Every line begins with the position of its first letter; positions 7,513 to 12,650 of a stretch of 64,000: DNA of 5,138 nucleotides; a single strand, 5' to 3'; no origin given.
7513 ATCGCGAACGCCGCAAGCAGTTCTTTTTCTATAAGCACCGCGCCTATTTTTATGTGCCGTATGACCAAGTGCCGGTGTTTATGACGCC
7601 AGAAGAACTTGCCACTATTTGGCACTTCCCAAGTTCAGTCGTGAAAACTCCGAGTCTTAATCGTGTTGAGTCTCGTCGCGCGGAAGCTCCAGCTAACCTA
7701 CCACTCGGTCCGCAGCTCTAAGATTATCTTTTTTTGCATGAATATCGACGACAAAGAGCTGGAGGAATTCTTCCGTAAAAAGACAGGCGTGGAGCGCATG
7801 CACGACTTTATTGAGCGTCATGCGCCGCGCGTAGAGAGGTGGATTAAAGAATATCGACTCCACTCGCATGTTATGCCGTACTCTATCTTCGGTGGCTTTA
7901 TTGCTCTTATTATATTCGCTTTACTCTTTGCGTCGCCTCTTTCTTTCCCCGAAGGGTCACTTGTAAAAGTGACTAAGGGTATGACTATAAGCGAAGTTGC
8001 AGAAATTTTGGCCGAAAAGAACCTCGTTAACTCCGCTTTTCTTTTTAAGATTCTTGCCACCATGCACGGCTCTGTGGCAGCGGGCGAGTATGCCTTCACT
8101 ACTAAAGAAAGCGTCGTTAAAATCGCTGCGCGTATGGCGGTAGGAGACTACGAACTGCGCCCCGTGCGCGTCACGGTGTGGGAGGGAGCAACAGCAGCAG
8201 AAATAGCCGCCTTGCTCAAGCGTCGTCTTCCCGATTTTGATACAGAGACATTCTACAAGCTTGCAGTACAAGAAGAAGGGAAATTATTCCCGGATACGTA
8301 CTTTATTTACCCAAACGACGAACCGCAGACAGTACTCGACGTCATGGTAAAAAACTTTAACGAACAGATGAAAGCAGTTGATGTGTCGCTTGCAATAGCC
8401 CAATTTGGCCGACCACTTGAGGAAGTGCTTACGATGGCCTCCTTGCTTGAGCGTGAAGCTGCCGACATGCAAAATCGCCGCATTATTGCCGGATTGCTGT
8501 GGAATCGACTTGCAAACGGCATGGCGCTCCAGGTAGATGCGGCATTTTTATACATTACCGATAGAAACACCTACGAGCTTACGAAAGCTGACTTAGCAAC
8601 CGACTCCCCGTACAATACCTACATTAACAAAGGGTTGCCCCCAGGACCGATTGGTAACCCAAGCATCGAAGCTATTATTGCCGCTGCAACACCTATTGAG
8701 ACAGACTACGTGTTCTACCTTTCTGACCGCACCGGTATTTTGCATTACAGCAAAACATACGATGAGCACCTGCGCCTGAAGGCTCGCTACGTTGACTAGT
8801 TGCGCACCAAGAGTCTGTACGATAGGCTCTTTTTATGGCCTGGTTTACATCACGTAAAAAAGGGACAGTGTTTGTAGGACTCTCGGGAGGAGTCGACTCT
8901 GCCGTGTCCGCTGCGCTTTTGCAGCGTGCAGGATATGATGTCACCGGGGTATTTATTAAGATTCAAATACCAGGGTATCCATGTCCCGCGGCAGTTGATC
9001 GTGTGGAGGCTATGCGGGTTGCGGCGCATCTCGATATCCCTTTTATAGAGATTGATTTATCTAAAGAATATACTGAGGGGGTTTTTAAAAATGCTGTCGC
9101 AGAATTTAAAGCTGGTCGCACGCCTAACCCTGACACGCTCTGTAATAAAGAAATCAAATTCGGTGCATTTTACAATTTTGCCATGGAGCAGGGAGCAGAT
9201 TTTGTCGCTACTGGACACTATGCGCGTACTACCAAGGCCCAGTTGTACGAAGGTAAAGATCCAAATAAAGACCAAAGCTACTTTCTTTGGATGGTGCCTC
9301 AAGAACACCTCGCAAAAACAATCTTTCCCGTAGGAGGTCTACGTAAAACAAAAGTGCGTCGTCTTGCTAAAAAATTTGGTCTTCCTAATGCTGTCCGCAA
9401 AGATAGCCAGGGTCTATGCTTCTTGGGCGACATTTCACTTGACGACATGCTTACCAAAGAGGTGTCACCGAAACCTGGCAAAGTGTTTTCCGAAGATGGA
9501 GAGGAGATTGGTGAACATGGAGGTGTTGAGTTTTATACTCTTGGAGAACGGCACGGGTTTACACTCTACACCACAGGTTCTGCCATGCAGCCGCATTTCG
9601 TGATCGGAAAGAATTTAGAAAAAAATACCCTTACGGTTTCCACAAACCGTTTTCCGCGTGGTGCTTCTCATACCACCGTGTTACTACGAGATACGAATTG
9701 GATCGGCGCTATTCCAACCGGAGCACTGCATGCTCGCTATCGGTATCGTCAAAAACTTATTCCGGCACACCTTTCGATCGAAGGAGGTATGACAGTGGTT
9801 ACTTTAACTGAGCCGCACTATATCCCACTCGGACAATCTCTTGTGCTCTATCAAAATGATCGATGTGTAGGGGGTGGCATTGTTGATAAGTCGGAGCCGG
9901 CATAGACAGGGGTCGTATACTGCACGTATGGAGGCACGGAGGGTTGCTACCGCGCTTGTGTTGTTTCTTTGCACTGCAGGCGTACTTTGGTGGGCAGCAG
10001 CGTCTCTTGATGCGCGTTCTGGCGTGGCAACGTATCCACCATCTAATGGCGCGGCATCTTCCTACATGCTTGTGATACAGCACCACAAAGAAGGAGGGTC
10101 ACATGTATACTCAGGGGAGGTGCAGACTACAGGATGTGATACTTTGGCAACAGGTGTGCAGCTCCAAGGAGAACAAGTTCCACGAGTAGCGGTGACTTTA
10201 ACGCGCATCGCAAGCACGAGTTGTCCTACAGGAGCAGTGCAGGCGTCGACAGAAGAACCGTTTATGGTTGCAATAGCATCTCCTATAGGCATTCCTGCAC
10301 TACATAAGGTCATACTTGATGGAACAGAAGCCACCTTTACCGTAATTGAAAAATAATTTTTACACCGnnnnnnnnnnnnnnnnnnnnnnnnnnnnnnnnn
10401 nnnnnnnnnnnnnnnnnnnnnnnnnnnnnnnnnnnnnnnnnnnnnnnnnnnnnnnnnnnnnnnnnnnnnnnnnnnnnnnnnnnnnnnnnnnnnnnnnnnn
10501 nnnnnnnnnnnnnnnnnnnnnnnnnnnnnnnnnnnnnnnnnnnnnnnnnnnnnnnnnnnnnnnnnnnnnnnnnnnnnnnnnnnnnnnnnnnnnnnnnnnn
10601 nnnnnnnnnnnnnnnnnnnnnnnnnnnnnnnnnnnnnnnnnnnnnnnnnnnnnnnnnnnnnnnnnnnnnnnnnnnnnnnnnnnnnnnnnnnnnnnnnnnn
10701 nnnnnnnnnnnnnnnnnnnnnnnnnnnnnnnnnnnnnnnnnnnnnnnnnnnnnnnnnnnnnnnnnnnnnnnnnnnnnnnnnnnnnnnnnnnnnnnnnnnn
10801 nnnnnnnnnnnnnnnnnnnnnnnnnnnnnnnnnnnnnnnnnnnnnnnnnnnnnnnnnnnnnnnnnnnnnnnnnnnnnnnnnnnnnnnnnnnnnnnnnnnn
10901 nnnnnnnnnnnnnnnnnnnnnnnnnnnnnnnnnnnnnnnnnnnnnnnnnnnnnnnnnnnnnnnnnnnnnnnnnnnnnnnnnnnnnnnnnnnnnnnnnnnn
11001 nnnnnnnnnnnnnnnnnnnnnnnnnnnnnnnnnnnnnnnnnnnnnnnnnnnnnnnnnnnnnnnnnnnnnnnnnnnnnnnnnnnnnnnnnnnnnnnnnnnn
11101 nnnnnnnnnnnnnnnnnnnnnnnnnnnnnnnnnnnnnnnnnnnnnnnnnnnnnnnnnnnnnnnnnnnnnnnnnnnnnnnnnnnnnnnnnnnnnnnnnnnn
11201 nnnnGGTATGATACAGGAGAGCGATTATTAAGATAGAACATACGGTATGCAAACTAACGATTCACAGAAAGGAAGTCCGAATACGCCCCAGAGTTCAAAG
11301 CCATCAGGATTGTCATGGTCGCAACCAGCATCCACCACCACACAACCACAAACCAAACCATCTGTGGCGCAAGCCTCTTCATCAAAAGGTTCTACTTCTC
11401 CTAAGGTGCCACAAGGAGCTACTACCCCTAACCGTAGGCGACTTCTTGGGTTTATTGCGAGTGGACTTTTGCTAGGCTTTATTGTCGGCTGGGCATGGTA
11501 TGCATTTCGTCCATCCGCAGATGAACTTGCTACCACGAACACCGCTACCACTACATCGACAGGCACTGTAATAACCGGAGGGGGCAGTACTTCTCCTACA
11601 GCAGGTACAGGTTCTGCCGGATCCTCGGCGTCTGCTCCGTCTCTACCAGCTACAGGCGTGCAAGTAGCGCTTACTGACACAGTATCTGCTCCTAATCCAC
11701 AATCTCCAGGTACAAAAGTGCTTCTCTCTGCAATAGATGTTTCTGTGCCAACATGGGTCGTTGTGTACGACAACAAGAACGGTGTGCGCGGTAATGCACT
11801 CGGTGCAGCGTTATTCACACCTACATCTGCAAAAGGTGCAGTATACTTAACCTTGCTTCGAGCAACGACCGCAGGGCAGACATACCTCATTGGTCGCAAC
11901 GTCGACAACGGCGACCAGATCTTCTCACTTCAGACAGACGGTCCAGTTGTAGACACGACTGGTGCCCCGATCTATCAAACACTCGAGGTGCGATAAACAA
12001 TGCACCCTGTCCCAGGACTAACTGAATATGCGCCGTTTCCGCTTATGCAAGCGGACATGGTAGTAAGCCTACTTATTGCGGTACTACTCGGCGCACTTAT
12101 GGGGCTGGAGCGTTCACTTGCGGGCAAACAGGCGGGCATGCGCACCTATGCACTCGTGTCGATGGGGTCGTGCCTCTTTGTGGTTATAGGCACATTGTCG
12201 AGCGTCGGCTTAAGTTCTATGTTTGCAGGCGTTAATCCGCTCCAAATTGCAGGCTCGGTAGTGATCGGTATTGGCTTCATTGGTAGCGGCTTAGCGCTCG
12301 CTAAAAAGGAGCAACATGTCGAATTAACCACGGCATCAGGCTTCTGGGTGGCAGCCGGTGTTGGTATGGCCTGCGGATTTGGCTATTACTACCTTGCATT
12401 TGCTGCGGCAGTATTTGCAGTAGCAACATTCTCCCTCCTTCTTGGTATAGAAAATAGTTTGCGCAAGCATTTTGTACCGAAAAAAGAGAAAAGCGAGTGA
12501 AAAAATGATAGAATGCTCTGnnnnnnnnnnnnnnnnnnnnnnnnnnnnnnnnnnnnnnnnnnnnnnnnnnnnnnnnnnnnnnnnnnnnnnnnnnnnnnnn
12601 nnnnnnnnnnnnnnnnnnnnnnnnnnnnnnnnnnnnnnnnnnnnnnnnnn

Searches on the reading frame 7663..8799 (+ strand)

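Call 63: search_protein_families(library=pfam, proteins=[window:7663-8799:+], max_evalue=0.0001)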
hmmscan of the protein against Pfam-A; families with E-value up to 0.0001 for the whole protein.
window:7663-8799:+ (378 aa): 1 family
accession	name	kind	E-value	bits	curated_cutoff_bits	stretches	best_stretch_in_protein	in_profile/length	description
PF02618.21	YceG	-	1.1e-71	242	32.4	1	101-374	1-274/275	YceG-like family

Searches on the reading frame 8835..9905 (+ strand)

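Call 63: search_protein_families(library=pfam, proteins=[window:8835-9905:+], max_evalue=0.0001)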
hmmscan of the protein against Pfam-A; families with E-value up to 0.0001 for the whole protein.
window:8835-9905:+ (356 aa): 4 families
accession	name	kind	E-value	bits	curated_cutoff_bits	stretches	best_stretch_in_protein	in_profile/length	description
PF03054.22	tRNA_Me_trans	-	6.2e-66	222.3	20.6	1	11-198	2-201/202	tRNA methyl transferase HUP domain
PF20259.3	tRNA_Me_trans_M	-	2.2e-15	56.4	27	1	204-269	2-65/66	tRNA methyl transferase PRC-barrel domain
PF20258.4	tRNA_Me_trans_C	-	4.3e-12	46.6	20.6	1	281-350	3-77/77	Aminomethyltransferase beta-barrel domain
PF02540.23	NAD_synthase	-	2.2e-09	37.2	21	1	11-87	20-91/242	NAD synthase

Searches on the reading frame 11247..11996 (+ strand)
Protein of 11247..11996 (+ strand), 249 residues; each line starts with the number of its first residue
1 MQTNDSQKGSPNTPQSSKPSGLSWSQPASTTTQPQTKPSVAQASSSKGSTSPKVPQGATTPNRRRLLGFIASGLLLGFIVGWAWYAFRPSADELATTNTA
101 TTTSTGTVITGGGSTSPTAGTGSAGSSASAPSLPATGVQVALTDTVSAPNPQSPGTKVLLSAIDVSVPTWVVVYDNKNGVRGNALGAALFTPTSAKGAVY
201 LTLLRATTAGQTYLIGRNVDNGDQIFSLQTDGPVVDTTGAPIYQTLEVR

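Call 71: search_protein_families(library=pfam, proteins=[window:11247-11996:+], max_evalue=0.0001)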
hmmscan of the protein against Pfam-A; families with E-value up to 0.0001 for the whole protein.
window:11247-11996:+ (249 aa): 1 family
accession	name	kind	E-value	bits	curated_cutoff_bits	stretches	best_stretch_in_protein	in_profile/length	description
PF23951.1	DUF7282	-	1.1e-05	26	27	1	145-248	2-111/112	Domain of unknown function (DUF7282)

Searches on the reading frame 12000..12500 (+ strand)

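Call 71: search_protein_families(library=pfam, proteins=[window:12000-12500:+], max_evalue=0.0001)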
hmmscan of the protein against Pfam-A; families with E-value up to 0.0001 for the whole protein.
window:12000-12500:+ (166 aa): 1 family
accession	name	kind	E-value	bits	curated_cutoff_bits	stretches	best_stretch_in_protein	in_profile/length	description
PF02308.21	MgtC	-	2.2e-29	102.7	31.4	1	24-151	1-119/121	MgtC family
